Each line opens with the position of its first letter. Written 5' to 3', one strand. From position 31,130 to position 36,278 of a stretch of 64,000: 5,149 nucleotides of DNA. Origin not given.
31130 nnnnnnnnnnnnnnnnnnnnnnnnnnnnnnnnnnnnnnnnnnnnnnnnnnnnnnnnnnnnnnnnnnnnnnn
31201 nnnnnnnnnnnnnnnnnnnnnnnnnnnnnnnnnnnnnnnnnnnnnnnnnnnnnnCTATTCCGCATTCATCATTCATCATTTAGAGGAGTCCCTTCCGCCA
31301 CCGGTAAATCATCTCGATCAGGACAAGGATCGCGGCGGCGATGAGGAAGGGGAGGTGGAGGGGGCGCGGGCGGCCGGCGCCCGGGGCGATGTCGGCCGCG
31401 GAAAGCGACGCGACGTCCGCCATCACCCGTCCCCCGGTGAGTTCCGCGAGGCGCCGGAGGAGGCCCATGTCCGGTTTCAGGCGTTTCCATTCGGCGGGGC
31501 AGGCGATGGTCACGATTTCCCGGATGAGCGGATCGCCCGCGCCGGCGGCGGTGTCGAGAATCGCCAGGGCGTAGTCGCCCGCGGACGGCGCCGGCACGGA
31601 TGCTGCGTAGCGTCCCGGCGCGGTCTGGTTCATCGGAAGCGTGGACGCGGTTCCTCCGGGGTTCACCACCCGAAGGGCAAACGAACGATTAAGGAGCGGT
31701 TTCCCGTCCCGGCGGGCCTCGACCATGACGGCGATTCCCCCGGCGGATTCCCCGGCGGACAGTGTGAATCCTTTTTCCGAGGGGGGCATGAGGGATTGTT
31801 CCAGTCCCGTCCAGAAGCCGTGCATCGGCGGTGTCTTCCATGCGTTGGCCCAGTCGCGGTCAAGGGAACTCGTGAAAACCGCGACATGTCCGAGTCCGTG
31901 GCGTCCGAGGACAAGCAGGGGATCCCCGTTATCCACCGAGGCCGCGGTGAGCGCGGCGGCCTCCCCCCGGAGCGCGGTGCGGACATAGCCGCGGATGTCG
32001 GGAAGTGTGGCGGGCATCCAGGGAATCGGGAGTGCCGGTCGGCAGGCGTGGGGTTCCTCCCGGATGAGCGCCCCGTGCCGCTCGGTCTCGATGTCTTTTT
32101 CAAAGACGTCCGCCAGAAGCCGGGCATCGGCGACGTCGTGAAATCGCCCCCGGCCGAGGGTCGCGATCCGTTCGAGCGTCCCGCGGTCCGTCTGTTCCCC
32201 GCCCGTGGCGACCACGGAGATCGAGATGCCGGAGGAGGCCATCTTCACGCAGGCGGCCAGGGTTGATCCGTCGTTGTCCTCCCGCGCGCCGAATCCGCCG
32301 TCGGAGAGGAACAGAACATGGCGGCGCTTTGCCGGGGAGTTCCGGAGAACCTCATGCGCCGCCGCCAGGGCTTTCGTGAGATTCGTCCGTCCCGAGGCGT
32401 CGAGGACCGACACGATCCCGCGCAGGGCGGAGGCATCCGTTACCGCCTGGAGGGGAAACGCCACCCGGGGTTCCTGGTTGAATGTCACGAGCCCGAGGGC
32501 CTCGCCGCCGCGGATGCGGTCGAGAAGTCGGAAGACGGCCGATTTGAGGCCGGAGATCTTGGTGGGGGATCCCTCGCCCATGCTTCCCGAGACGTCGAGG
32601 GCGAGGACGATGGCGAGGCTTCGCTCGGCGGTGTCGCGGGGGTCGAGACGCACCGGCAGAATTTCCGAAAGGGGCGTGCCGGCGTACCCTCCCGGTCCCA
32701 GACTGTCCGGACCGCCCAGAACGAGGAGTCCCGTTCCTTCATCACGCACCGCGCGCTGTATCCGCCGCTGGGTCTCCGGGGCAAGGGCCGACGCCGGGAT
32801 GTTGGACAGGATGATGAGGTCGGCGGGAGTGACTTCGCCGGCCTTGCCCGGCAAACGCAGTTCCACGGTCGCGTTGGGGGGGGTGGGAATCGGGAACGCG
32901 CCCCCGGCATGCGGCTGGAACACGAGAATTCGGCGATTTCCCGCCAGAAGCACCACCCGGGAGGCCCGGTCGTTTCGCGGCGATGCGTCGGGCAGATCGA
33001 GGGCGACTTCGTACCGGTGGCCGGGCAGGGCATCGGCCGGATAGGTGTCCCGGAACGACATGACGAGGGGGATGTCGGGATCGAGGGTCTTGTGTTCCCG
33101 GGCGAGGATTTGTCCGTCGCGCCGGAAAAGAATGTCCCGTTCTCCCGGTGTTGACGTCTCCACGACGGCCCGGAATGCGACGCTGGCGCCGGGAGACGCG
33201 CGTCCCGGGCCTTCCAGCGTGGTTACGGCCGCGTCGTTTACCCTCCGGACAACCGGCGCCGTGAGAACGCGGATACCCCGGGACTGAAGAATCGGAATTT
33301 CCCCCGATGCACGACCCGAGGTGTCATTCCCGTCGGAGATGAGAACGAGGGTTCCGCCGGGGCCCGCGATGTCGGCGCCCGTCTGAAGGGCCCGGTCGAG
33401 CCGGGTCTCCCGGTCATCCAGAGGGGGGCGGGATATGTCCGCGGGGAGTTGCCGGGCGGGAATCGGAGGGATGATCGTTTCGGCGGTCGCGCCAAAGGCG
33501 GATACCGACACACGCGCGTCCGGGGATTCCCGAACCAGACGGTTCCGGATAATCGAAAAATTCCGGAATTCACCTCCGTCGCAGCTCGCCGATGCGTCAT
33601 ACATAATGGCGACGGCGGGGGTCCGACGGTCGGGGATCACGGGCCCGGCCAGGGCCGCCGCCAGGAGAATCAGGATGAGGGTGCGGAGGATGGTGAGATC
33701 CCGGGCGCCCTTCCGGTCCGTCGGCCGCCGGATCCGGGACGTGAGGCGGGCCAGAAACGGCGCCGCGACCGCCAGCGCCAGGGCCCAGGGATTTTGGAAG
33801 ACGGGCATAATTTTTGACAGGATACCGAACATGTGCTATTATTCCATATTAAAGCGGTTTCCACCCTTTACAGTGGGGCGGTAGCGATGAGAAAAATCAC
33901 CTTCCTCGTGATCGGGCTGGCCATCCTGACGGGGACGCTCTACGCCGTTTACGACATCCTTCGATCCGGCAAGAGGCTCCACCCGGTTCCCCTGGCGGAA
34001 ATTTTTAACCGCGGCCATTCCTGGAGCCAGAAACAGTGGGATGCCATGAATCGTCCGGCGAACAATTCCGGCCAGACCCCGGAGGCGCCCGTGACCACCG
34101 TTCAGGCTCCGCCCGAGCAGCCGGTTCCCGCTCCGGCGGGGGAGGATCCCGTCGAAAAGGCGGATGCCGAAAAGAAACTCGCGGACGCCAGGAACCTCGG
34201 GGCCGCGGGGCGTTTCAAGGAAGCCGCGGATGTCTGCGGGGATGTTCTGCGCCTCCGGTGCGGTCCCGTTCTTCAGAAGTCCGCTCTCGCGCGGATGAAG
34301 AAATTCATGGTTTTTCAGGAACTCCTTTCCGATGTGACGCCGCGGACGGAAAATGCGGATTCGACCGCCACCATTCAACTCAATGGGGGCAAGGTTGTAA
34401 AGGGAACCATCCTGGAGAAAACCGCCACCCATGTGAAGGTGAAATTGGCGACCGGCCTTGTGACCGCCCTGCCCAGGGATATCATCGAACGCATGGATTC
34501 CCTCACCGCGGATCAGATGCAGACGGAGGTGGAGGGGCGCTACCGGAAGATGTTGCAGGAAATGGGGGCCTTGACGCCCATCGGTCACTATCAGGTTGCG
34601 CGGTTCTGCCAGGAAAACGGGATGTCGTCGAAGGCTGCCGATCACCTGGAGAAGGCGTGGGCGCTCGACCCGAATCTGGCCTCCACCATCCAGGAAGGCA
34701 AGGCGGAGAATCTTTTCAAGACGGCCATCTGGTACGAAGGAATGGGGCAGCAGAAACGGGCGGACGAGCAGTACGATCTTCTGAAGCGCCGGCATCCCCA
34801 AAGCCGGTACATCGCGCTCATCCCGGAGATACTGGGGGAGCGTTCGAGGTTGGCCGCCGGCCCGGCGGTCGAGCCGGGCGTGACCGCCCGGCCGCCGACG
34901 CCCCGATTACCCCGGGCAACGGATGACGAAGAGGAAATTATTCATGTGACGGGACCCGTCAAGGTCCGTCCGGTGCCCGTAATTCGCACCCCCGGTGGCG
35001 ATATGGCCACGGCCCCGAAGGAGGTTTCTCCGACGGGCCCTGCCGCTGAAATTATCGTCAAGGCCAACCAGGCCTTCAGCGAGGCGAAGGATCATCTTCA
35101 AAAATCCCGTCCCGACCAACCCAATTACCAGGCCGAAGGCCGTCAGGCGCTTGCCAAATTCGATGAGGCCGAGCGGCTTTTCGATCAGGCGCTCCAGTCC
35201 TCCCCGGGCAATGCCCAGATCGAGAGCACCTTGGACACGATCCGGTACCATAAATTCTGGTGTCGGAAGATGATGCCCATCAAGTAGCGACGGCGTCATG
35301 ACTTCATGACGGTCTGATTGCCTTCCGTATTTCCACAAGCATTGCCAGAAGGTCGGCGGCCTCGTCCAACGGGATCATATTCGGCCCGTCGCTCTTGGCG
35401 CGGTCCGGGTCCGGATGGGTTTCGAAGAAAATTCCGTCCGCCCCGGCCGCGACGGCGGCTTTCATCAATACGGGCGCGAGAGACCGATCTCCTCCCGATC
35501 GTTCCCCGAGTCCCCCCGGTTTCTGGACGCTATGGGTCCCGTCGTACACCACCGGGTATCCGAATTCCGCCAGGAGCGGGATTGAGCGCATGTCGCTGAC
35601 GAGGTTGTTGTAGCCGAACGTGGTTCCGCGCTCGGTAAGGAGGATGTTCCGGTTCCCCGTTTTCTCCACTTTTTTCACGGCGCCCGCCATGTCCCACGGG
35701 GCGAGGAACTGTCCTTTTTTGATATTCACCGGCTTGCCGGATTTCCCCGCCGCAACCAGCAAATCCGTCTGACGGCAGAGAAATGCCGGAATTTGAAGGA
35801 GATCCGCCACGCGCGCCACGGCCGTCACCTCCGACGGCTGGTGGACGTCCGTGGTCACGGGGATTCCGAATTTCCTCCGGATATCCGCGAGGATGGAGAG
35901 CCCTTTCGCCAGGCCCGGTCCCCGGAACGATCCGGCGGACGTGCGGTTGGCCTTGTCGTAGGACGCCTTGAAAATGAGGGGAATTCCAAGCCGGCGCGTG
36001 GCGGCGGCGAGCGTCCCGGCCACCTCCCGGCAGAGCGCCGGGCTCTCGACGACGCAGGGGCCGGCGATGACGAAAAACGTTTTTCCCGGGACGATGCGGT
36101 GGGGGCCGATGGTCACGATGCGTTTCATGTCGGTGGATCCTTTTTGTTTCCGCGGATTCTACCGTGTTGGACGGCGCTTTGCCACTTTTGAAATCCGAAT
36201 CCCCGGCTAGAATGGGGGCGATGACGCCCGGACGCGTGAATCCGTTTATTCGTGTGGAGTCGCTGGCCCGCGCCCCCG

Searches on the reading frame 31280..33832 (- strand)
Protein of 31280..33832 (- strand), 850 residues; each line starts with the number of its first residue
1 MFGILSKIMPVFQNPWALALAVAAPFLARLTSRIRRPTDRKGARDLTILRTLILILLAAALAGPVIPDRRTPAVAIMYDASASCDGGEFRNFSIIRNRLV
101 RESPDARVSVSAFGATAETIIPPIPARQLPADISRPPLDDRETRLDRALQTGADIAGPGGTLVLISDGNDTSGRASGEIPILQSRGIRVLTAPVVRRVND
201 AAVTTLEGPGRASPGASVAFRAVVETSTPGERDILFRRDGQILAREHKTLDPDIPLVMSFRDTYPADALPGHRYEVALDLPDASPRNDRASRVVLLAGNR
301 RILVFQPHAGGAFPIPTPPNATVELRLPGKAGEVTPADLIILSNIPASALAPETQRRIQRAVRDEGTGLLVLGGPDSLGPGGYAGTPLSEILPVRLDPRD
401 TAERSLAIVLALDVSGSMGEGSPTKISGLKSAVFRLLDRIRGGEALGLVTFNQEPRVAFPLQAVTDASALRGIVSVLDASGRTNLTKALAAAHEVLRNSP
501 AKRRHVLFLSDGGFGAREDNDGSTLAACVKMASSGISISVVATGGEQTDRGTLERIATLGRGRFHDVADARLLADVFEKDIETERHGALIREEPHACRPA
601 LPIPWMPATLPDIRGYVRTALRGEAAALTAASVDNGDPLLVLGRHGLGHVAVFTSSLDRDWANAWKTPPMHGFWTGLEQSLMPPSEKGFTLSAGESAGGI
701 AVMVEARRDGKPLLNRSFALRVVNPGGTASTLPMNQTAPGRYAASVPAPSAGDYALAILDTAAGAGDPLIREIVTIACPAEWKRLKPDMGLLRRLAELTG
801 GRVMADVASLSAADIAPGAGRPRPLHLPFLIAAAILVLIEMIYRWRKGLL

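Call 78: search_protein_families(library=pfam, proteins=[window:31280-33832:-], max_evalue=0.00001)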
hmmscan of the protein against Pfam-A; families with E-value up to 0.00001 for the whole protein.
window:31280-33832:- (850 aa): 5 families
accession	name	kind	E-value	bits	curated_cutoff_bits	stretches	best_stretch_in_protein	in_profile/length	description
PF13519.12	VWA_2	-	3.6e-22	79.4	27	1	408-512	1-106/107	von Willebrand factor type A domain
PF00092.34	VWA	-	3.4e-20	73.4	23.8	1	408-578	2-173/174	von Willebrand factor type A domain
PF05762.20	VWA_CoxE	-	1.5e-07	31.5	26.4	0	391-544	44-188/222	VWA domain containing CoxE-like protein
PF07090.17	GATase1_like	-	2.7e-06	27.6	27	0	606-663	169-225/247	Putative glutamine amidotransferase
PF13768.12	VWA_3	-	3.9e-06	27.4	27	1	407-565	2-154/155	von Willebrand factor type A domain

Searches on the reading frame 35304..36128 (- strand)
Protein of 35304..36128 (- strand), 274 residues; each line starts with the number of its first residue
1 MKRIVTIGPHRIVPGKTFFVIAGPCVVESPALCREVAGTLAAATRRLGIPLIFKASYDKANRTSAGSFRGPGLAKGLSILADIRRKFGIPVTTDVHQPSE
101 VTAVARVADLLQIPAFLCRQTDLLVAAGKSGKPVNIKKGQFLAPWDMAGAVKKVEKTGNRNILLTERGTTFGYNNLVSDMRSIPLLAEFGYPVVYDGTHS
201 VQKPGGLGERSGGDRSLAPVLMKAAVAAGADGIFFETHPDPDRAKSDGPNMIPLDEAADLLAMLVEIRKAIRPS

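Call 78: search_protein_families(library=pfam, proteins=[window:35304-36128:-], max_evalue=0.00001)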
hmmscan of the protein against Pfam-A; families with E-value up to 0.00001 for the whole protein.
window:35304-36128:- (274 aa): 1 family
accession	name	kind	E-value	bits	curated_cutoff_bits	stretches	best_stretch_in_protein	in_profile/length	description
PF00793.26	DAHP_synth_1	-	1.4e-70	237.8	25.5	1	15-270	15-267/270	DAHP synthetase I family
